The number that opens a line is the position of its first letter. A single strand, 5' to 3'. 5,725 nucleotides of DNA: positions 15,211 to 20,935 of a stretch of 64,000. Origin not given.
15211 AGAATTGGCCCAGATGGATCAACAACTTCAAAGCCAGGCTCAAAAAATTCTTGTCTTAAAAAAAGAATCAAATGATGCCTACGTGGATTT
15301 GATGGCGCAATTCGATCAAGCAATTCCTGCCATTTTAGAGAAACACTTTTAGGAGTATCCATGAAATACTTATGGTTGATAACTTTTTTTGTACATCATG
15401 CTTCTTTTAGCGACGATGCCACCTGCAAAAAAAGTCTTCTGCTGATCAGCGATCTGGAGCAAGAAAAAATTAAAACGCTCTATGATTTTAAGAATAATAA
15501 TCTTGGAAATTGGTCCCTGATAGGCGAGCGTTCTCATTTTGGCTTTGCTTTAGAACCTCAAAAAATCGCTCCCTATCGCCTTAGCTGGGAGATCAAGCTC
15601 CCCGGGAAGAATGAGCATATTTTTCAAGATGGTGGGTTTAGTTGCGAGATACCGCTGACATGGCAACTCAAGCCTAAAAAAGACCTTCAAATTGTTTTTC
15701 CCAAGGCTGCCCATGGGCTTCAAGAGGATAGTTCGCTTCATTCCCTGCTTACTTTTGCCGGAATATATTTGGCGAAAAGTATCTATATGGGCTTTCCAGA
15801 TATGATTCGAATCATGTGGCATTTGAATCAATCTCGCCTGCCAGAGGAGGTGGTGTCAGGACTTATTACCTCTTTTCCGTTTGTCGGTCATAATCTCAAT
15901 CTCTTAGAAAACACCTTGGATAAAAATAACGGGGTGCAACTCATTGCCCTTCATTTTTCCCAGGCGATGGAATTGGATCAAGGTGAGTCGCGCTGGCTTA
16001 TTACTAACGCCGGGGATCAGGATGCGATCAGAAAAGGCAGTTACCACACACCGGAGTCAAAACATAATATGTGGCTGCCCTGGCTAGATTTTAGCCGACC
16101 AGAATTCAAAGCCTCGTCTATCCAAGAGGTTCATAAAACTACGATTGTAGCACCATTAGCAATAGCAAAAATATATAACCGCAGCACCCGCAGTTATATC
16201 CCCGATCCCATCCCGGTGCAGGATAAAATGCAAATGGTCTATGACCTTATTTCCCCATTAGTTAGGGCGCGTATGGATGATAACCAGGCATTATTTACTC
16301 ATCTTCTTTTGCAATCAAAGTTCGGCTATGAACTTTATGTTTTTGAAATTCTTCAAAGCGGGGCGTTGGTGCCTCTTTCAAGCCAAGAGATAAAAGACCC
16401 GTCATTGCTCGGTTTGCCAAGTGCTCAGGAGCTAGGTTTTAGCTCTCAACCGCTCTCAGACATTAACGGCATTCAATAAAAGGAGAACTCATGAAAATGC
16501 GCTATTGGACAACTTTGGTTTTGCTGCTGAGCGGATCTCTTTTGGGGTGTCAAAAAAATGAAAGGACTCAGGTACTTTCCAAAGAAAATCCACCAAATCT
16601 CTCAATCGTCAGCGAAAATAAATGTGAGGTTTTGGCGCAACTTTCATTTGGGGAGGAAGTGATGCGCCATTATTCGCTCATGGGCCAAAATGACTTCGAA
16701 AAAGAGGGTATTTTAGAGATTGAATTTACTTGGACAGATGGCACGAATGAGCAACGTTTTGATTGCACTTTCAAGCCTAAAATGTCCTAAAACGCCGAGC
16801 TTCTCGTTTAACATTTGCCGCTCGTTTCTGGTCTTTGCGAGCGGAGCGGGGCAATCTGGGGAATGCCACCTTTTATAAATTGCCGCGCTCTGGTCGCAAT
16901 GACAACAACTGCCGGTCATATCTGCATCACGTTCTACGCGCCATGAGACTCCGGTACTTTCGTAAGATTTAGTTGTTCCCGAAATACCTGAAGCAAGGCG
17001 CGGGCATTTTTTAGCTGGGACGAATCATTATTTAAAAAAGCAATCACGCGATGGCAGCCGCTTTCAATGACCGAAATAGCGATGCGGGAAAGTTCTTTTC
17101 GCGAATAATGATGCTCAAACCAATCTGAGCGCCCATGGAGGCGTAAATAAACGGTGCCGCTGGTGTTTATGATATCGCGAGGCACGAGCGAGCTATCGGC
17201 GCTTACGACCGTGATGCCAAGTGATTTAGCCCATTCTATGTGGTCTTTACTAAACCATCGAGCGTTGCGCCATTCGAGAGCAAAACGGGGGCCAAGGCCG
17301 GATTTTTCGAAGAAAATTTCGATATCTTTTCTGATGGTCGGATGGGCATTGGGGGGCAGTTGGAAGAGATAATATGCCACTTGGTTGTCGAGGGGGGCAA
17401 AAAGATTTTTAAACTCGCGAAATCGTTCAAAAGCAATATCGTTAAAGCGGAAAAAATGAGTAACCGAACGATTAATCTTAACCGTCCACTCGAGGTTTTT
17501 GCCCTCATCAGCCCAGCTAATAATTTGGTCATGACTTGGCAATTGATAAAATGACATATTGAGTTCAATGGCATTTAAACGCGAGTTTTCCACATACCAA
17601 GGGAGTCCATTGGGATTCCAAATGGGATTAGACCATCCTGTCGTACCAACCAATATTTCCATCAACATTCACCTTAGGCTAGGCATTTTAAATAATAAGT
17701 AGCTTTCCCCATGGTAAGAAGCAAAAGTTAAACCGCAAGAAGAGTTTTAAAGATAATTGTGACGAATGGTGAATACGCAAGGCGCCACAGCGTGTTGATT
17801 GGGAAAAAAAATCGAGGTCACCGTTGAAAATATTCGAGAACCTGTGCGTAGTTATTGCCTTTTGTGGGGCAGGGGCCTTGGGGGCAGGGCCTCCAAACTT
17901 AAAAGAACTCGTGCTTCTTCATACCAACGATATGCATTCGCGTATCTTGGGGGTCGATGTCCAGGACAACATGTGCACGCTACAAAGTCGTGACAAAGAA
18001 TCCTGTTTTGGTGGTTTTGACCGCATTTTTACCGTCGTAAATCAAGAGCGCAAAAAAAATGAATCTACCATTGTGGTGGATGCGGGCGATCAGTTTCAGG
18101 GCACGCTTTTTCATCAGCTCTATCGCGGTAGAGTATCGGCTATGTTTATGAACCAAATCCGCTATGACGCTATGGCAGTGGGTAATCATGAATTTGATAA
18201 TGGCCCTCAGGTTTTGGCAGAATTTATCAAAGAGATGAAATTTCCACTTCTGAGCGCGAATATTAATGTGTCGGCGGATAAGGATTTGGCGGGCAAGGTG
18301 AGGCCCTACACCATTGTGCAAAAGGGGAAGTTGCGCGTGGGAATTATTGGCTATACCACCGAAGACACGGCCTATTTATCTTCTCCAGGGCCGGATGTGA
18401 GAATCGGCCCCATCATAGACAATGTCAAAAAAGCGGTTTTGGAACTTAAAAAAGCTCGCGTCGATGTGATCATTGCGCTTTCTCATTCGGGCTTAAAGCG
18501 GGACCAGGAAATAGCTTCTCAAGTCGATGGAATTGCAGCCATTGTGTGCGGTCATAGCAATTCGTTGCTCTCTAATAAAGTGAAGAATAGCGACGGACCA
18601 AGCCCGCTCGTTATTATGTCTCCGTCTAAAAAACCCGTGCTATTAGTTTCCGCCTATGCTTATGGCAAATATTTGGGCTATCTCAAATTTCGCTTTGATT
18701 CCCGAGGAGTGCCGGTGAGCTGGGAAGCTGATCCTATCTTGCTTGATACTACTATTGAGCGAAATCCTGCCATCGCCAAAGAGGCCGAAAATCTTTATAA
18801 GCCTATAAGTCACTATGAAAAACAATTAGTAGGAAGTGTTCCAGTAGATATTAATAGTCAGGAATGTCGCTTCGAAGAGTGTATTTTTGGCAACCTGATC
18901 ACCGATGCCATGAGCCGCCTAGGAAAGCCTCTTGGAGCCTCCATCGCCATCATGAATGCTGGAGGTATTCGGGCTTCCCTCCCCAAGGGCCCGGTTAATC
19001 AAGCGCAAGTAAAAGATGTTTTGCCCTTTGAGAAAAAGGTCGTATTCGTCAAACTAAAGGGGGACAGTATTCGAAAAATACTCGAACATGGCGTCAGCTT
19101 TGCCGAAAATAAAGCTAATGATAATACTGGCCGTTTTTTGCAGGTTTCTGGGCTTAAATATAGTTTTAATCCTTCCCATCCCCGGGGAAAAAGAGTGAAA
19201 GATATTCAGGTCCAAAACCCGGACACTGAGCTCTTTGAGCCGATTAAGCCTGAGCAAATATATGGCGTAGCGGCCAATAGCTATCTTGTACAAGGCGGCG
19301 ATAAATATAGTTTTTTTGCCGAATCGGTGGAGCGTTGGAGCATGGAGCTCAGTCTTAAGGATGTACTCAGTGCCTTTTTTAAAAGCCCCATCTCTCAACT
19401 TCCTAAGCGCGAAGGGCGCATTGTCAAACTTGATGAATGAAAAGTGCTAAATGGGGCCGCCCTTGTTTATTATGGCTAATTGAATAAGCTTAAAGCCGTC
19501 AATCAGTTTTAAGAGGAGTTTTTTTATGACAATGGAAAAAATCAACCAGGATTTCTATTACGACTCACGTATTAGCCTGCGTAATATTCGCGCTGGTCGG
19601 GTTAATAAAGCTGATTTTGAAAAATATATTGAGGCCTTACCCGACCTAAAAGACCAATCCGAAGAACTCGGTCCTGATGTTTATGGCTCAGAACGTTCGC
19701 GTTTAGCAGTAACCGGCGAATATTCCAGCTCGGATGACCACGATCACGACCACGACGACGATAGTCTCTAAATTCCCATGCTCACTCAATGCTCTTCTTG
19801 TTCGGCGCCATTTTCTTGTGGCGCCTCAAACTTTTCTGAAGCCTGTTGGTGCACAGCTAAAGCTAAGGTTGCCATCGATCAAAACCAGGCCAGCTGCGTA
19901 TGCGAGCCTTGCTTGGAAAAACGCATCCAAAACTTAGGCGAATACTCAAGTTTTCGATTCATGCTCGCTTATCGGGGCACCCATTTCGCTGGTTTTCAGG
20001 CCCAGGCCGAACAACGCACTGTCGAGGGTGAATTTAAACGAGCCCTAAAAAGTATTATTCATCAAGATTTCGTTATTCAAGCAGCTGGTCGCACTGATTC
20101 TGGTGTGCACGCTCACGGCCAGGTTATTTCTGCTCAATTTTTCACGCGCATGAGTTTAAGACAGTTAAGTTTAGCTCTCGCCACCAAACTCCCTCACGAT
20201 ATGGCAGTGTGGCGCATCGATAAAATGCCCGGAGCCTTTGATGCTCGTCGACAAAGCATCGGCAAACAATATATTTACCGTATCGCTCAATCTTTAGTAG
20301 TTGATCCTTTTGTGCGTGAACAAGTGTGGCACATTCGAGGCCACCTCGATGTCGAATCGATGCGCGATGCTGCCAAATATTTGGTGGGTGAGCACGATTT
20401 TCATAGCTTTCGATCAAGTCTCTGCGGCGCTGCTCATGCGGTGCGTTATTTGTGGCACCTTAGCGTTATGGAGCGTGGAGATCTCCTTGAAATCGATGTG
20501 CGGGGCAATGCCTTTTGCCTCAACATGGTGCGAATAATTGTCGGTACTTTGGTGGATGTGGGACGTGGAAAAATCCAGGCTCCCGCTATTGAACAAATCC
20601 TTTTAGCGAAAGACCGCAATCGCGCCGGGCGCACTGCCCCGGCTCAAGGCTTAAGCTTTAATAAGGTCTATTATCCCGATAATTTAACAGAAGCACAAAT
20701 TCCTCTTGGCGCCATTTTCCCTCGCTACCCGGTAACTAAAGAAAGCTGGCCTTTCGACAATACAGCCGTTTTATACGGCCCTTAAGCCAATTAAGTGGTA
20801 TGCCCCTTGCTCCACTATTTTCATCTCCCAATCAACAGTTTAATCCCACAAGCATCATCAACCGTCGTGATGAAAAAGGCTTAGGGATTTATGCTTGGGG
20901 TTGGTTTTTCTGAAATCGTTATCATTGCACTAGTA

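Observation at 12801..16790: Four-gene co-directional cluster of secreted proteins with no recognisable family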

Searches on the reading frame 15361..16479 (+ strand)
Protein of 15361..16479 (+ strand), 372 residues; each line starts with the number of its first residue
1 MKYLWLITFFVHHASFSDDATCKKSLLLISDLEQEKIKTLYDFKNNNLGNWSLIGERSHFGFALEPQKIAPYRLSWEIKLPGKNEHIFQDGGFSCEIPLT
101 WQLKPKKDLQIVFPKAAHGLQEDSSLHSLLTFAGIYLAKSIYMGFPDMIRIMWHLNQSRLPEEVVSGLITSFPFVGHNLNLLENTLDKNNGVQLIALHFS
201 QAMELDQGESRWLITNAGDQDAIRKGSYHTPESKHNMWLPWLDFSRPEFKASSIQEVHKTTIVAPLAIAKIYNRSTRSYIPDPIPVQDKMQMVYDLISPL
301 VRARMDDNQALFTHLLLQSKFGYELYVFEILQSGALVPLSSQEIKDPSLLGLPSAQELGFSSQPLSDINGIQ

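Call 3: search_protein_families(library=pfam, proteins=[window:15361-16479:+], max_evalue=1)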
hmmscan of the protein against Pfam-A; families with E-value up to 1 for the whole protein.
window:15361-16479:+ (372 aa): 0 families

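Call 4: search_protein_families(library=ncbifam, proteins=[window:15361-16479:+], max_evalue=1)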
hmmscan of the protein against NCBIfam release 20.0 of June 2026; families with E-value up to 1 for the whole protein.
window:15361-16479:+ (372 aa): 0 families

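Call 20: find_homologous_proteins(query=window:15361-16479:+)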
Query window:15361-16479:+ (372 aa): 9 proteins with E <= 0.001 among 2581 candidates.
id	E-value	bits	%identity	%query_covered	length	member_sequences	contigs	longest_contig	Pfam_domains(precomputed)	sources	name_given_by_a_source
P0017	3.1e-251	851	100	100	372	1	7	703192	-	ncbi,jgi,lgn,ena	jgi:hypothetical protein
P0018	4.5e-161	554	67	100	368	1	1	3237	-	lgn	-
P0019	5.9e-131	455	55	100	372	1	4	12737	-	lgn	-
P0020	1.8e-86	308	42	95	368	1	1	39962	-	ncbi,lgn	-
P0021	2.5e-80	288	38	96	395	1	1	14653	-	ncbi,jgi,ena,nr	ncbi:MAG TPA: hypothetical protein VEL47_01695 [Myxococcota bacterium]|nr:hypothetical protein [Myxo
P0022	9.4e-76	273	38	92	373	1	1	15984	-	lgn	-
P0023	4.9e-75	271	37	96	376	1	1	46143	-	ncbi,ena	-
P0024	2.2e-69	252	38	92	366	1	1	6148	-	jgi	jgi:hypothetical protein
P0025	7.0e-67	244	33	99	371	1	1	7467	-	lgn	-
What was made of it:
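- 15361..16479 (+): Gene C: 372-aa exported protein with a signal peptide and a conserved Cys pair (C22, C95). It carries a lipobox in several Oligoflexus-type lineages. Exact public copy P0017 (call 20).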

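Call 21: find_encoding_contigs(protein=P0017, flank=3000, max_places=6)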
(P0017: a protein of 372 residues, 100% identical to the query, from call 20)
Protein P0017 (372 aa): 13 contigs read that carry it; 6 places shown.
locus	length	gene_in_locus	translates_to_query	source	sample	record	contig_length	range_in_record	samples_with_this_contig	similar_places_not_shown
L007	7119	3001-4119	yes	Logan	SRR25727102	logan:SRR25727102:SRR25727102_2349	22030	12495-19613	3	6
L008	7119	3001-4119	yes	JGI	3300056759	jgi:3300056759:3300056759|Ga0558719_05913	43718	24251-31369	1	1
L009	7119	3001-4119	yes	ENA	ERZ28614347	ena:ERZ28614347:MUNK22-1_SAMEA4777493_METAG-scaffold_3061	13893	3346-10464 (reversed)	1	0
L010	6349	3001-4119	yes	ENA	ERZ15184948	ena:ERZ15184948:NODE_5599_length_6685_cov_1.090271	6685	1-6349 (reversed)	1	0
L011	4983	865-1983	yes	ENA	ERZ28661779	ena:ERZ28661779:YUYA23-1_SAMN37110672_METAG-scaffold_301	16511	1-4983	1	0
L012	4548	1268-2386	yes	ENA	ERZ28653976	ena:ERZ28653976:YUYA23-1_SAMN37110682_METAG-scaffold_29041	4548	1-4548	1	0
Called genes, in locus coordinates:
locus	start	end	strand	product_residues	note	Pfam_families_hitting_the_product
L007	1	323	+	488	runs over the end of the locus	PF01425:Amidase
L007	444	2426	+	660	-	-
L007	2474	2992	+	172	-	-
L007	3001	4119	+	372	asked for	-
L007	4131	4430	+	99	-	-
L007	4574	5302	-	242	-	PF01904:DUF72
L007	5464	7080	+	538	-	PF00149:Metallophos, PF02872:5_nucleotid_C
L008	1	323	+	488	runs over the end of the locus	PF01425:Amidase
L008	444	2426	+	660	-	-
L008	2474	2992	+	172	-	-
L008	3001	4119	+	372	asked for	-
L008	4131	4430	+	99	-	-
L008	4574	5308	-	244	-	PF01904:DUF72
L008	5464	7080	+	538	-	PF00149:Metallophos, PF02872:5_nucleotid_C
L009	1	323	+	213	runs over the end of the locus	PF01425:Amidase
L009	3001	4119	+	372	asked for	-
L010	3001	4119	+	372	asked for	-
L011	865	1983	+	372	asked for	-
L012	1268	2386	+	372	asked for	-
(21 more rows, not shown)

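Call 51: search_protein_families(library=phrogs, proteins=[window:15361-16479:+], max_evalue=0.01)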
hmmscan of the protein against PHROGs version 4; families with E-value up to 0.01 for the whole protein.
window:15361-16479:+ (372 aa): 0 families

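Call 52: search_protein_families(library=padloc, proteins=[window:15361-16479:+], max_evalue=0.01)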
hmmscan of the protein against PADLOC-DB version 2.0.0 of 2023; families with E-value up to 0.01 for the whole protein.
window:15361-16479:+ (372 aa): 0 families

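Call 56: predict_structure(alignment_id=A4)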
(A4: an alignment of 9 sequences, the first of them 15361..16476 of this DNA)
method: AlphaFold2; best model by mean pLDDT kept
length: 372 residues; sequences in the alignment: 9
mean_pLDDT: 66.0   pTM: 0.60
mean pLDDT of the five models: 66.0, 57.4, 54.1, 54.0, 50.5
residues with pLDDT >= 90: 18; 70-90: 183; 50-70: 65; < 50: 106
segments of 3 or more residues with pLDDT < 50: 1-16, 112-153, 228-254, 256-266, 364-372
pLDDT, mean of each block of 10 residues (from residue 1): 37 50 84 87 88 80 85 78 58 83 70 37 32 34 34 56 81 78 64 78 84 81 57 34 42 46 52 91 71 71 73 82 82 69 87 88 47 28
secondary structure, 60 per line:
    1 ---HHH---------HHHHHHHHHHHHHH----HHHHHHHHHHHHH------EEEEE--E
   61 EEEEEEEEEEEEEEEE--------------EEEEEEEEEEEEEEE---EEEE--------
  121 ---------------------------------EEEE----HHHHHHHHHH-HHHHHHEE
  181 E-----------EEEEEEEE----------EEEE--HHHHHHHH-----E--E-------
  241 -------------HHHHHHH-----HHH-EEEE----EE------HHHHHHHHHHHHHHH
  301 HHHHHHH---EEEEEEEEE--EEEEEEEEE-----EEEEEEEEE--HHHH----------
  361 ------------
elements in order: H16-29 H34-46 E53-57 E60-76 E91-105 E109-112 E154-157 H162-171 H173-178 E179-181 E193-200 E211-214 H217-224 H254-260 E270-273 H286-307 E311-319 E322-330 E336-344 H347-350

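Call 58: search_solved_structures(query=A2, max_evalue=10)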
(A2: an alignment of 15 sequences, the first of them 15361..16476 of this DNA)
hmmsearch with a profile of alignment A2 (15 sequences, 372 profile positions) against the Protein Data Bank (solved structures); distinct sequences matched with E-value up to 10: 1.
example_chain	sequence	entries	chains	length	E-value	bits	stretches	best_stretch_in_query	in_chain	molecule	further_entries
8ykt_A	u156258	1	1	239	0.21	13.6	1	234-322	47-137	Enterotoxin type B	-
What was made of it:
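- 15361..16479 (+): No PDB profile match (call 58).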

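Call 59: fold_search(model_id=the predicted structure, library=pdb)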
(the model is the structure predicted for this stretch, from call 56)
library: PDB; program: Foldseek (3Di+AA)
matches with E <= 10: 397; with E <= 0.001: 0
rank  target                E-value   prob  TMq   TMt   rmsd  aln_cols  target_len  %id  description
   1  7yny_H                7.2e-02  0.08  0.12  0.13  21.0       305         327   10  Crystal structure of baculovirus LEF-3 from Helicoverpa armigera nucleopolyhedrovirus (released 2023-01-25)
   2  3w15_A                4.5e-01  0.60  0.08  0.08   2.1        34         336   29  Structure of peroxisomal targeting signal 2 (PTS2) of Saccharomyces cerevisiae 3-ketoacyl-CoA thiolase in complex with (released 2013-07-03)
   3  1v04                  5.7e-01  0.07  0.10  0.12  16.4       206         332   10  serum paraoxonase by directed evolution (released 2004-04-23)
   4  2eig_A                6.0e-01  0.15  0.09  0.14   4.0        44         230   27  Lotus tetragonolobus seed lectin (Isoform) (released 2008-03-04)
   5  7byf_D                6.8e-01  0.25  0.08  0.08   2.6        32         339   22  The crystal structure of mouse ORF10-Rae1-Nup98 complex (released 2021-03-24)
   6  5nyw_I                7.6e-01  0.08  0.09  0.12   9.1        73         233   15  Anbu (ancestral beta-subunit) from Yersinia bercovieri (released 2017-05-24)
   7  2pel_A                8.5e-01  0.06  0.09  0.13  13.0       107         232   11  PEANUT LECTIN (released 1996-12-07)
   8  7f90_C                9.6e-01  0.21  0.08  0.09   2.6        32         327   22  Crystal structure of SARS auxiliary protein in complex with human nuclear protein (released 2022-09-14)
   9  8w97                  1.1e+00  0.07  0.10  0.20  11.6        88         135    9  De novo design protein -PK16 (released 2024-09-11)
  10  4w9m_K                1.1e+00  0.28  0.09  0.09   6.4        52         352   13  AMPPNP bound Rad50 in complex with dsDNA (released 2015-01-14)
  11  6td5_L                1.1e+00  0.06  0.09  0.13   8.3        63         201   16  Leishmania tarentolae proteasome 20S subunit complexed with LXE408 and bortezomib (released 2020-08-26)
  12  9r0q                  1.2e+00  0.41  0.10  0.11   2.2        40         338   15  Paraoxonase-1 in complex with terbium(III) and 2-hydroxyquinoline (released 2025-08-06)
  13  8cyk_A                1.2e+00  0.12  0.11  0.26  11.5        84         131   12  Crystal structure of hallucinated protein HALC1_878 (released 2022-09-28)
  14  6h0a                  1.3e+00  0.41  0.10  0.11   2.2        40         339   15  Serum paraoxonase-1 by directed evolution with the L69G/H115W/H134R/F222S/T332S mutations (released 2019-07-17)
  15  10bm_D                1.4e+00  0.06  0.07  0.07  13.7        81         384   17  Crystal structure of Phosphoribosylaminoimidazole carboxylase from Burkholderia xenovorans (AMP, ADP and sulfate compl (released 2026-01-21)
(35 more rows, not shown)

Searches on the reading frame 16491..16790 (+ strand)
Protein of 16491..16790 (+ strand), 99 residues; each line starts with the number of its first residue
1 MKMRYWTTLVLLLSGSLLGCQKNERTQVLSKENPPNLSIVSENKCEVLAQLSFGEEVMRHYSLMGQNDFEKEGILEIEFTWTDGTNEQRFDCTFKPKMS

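Call 3: search_protein_families(library=pfam, proteins=[window:16491-16790:+], max_evalue=1)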
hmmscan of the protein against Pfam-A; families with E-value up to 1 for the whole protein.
window:16491-16790:+ (99 aa): 0 families

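Call 4: search_protein_families(library=ncbifam, proteins=[window:16491-16790:+], max_evalue=1)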
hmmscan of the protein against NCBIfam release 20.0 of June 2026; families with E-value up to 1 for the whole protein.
window:16491-16790:+ (99 aa): 0 families

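Call 51: search_protein_families(library=phrogs, proteins=[window:16491-16790:+], max_evalue=0.01)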
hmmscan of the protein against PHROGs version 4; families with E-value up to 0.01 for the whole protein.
window:16491-16790:+ (99 aa): 0 families

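Call 52: search_protein_families(library=padloc, proteins=[window:16491-16790:+], max_evalue=0.01)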
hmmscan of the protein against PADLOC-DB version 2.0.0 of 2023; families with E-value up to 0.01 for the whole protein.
window:16491-16790:+ (99 aa): 0 families

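Call 97: search_solved_structures(query=A7, max_evalue=10)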
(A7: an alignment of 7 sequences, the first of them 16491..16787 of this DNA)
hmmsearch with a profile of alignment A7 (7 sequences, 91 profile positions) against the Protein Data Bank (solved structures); distinct sequences matched with E-value up to 10: 2.
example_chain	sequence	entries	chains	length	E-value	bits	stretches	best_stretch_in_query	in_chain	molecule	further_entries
6all_A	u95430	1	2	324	0.33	14.3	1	1-39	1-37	Fe(3+)-citrate-binding protein yfmC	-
6fcg_A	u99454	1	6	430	0.44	13.9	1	1-38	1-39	Glycoside hydrolase, GH17 family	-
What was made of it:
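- Closest known: Tol-Pal system with CpoB. Different: No homology was detected for any component (calls 3, 4, 58, 97).
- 16491..16790 (+): Gene D: 99-aa lipoprotein (lipobox LLG-C20, Gln at +2) with a tether of about 25 aa and a small domain holding the conserved pair C45/C92. The only PDB profile hits are lipoprotein signal peptides (call 97).
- On Bacterial lipoproteins (gene D): PDB profile hits are to lipoprotein signal peptides only (call 97).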

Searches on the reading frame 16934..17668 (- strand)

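Call 105: search_protein_families(library=pfam, proteins=[window:16934-17668:-], max_evalue=0.00001)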
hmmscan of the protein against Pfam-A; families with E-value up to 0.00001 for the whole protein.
window:16934-17668:- (244 aa): 1 family
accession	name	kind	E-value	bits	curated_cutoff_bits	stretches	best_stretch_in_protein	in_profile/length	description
PF01904.24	DUF72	-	1e-38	134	25.3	1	21-227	10-216/217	Protein of unknown function DUF72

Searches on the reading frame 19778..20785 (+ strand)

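Call 105: search_protein_families(library=pfam, proteins=[window:19778-20785:+], max_evalue=0.00001)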
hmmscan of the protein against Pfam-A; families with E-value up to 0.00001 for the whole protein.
window:19778-20785:+ (335 aa): 1 family
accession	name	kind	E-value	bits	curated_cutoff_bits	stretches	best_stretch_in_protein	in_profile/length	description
PF01416.25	PseudoU_synth_1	-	2.4e-37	128.2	23.3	2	198-300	1-108/108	tRNA pseudouridine synthase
